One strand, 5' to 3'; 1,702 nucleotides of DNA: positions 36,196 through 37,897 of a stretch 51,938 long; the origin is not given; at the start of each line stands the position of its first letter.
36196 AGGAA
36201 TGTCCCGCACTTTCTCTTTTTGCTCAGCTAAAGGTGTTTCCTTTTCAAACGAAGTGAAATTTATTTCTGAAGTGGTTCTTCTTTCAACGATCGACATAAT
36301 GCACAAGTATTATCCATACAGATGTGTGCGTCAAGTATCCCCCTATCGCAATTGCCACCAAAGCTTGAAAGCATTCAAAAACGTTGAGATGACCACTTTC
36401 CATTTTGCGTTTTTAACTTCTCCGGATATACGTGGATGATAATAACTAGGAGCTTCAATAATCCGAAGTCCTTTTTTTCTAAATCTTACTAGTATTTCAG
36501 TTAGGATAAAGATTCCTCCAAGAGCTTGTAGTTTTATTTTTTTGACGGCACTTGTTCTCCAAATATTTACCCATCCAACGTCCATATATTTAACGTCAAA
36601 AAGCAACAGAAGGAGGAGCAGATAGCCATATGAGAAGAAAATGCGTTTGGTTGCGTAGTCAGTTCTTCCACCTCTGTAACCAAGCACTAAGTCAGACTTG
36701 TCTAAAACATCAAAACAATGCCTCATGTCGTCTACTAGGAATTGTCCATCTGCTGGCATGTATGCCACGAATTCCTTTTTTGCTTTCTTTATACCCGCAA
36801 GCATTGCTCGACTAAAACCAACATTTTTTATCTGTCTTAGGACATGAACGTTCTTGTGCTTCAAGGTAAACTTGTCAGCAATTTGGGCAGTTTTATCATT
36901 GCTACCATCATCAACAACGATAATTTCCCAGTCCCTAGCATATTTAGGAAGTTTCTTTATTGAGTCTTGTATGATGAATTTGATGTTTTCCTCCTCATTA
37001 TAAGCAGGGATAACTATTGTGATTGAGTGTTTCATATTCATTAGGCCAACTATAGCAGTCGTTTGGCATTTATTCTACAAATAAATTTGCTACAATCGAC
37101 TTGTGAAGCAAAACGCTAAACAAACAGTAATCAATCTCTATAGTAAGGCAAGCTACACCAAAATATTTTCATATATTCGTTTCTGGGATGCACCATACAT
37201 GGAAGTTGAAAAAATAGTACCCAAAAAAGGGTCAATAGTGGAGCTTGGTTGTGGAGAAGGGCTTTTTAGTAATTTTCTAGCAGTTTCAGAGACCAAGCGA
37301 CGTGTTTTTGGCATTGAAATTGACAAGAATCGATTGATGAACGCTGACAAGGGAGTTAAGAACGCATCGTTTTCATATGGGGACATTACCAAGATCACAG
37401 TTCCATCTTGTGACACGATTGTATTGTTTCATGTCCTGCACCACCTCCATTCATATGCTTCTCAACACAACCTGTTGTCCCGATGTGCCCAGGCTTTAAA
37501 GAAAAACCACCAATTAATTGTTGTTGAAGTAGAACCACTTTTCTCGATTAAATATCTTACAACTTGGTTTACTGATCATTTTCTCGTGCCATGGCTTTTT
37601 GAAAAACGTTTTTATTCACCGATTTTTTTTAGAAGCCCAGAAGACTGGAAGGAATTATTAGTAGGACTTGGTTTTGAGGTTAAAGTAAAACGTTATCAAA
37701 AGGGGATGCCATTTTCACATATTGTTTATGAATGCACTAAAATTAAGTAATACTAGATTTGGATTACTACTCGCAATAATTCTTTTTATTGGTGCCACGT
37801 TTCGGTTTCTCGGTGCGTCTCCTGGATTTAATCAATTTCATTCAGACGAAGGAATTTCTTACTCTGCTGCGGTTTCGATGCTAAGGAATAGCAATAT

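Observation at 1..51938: A >50-kb glycan-assembly super-locus built mainly from GT-C (lipid-sugar dependent) membrane transferases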

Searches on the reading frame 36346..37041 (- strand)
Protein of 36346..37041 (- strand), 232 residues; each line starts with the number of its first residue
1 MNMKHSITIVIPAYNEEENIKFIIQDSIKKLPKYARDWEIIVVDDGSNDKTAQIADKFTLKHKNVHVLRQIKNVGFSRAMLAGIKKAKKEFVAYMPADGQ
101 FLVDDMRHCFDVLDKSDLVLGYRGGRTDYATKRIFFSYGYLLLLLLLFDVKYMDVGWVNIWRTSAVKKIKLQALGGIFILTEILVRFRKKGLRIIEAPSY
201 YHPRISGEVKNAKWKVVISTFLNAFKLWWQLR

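Call 8: search_protein_families(library=pfam, proteins=[window:36346-37041:-], max_evalue=0.01)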
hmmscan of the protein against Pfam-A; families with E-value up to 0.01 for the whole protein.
window:36346-37041:- (232 aa): 3 families
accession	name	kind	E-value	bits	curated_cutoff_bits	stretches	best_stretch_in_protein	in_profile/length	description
PF00535.33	Glycos_transf_2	-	1.5e-27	97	23.3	1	8-123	1-115/168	Glycosyl transferase family 2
PF10111.15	Glyco_tranf_2_2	-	2.6e-07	30.8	27.3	1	8-107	1-100/276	Glycosyltransferase like family 2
PF13641.12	Glyco_tranf_2_3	-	2.7e-06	28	27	1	6-97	2-95/230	Glycosyltransferase like family 2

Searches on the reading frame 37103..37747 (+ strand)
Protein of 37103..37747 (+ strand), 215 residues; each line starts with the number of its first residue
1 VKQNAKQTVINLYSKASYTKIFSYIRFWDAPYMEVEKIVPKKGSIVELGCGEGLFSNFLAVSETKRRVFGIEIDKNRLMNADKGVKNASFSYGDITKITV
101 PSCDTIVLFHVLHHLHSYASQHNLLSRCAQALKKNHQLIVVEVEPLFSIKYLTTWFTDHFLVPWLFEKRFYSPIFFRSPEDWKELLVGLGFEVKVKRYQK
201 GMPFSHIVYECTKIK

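Call 8: search_protein_families(library=pfam, proteins=[window:37103-37747:+], max_evalue=0.01)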
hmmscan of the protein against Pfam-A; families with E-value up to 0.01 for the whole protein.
window:37103-37747:+ (215 aa): 11 families
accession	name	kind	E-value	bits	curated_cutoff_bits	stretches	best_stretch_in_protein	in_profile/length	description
PF13489.12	Methyltransf_23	-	1.1e-12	48.4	27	1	33-193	14-161/164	Methyltransferase domain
PF08241.18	Methyltransf_11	-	1.1e-10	42.5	21.2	1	47-139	2-94/95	Methyltransferase domain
PF13649.12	Methyltransf_25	-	3.2e-10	41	27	1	45-134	1-95/97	Methyltransferase domain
PF13847.12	Methyltransf_31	-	3.8e-10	40.1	27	1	43-144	5-113/145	Methyltransferase domain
PF08242.18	Methyltransf_12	-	5.1e-08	34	30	1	46-135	1-95/98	Methyltransferase domain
PF00891.24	Methyltransf_2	-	2.6e-07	30.6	22.3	1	85-143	110-167/210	O-methyltransferase domain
PF05175.20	MTS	-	2.4e-06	27.7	23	1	36-157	25-155/170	Methyltransferase small domain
PF01728.25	FtsJ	-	0.00057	20.3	24.1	1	36-100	16-80/181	FtsJ-like methyltransferase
PF05401.17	NodS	-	0.00066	20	24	1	40-140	42-144/201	Nodulation protein S (NodS)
PF02390.23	Methyltransf_4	-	0.0025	17.7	24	1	44-94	4-49/173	Putative methyltransferase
PF05958.17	tRNA_U5-meth_tr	-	0.0052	16.3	23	0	41-87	201-245/357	tRNA (Uracil-5-)-methyltransferase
